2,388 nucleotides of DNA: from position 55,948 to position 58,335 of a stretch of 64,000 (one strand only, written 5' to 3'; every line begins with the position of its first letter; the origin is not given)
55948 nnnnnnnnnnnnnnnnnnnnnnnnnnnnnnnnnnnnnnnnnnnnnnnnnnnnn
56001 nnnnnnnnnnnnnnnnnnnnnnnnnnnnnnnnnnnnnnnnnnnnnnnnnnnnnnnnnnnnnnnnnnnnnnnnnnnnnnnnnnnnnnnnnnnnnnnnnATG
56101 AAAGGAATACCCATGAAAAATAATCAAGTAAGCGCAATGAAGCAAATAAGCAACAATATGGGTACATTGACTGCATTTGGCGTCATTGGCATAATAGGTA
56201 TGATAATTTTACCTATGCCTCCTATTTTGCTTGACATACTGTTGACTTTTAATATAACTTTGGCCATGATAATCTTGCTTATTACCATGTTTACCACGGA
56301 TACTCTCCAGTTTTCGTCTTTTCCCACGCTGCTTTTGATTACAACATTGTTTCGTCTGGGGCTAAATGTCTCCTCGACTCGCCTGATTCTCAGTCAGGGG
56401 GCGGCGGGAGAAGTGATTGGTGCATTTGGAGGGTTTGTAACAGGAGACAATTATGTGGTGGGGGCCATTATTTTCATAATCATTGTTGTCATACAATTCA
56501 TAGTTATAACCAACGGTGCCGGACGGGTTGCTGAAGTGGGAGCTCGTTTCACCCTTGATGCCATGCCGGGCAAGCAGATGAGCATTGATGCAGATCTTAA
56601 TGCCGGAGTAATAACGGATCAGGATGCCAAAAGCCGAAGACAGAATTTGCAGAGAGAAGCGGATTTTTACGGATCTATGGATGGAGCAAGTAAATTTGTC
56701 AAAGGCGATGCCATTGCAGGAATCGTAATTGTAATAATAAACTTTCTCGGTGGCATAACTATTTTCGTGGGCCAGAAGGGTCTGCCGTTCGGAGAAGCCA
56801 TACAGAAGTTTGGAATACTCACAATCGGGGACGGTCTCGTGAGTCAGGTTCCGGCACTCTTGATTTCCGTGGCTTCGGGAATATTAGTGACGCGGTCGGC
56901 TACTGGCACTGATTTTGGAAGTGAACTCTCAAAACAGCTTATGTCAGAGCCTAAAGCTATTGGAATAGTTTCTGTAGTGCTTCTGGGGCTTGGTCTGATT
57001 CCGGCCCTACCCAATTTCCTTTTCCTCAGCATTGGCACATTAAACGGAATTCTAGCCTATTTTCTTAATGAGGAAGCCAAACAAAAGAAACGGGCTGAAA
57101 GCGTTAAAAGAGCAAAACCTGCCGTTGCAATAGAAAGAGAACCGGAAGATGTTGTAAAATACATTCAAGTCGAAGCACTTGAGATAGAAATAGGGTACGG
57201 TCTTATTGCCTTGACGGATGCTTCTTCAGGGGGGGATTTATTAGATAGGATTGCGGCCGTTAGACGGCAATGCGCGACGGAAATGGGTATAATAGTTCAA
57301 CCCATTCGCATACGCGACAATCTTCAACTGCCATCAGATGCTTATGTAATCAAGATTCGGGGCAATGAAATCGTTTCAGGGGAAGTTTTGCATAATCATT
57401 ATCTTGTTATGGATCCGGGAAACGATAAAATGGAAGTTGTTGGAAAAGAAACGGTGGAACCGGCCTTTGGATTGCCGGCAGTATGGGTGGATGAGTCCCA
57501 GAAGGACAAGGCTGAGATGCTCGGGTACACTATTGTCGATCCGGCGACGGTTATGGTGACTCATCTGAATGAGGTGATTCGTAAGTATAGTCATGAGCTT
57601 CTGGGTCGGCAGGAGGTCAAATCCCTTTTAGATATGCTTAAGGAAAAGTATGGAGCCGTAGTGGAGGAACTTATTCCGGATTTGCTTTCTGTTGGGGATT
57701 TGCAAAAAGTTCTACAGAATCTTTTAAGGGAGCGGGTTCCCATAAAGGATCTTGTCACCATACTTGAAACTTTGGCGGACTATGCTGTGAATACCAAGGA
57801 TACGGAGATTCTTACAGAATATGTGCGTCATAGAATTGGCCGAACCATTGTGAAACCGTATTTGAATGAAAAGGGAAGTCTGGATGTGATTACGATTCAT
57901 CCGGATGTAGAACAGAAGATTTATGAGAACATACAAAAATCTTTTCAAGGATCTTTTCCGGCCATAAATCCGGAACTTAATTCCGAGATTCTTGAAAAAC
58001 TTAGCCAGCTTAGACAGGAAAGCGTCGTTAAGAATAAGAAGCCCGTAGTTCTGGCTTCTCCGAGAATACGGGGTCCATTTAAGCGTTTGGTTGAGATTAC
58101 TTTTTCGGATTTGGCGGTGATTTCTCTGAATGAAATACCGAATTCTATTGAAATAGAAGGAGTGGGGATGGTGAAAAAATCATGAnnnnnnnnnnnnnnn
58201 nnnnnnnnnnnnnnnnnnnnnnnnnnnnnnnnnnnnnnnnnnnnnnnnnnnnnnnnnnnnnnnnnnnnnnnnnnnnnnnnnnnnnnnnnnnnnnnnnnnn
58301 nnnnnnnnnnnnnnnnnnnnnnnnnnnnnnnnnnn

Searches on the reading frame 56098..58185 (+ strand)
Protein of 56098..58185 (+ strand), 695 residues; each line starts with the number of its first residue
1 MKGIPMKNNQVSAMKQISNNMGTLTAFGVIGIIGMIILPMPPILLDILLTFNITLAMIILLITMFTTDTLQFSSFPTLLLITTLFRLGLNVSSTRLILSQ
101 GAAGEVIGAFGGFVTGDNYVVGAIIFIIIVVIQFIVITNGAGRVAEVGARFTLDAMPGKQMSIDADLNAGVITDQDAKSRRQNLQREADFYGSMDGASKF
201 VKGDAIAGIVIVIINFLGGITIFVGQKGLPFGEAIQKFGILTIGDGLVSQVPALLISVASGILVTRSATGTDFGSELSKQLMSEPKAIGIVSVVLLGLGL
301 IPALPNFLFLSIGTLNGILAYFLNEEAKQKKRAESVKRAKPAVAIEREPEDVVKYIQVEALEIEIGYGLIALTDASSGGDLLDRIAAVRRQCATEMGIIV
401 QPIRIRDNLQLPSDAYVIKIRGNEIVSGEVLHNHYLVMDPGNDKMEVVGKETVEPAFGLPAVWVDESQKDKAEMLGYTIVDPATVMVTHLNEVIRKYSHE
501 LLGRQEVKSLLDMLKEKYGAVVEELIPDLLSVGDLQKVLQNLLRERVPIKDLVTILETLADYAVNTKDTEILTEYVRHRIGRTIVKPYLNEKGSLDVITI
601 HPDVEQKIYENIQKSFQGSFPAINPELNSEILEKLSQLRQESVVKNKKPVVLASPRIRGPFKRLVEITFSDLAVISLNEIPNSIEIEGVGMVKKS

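Call 68: search_protein_families(library=pfam, proteins=[window:56098-58185:+], max_evalue=0.0001)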
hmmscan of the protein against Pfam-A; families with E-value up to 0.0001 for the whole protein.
window:56098-58185:+ (695 aa): 1 family
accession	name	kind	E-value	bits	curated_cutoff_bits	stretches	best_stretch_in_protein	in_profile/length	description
PF00771.25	FHIPEP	-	4.5e-271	901.5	29.1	1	32-684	1-656/657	FHIPEP family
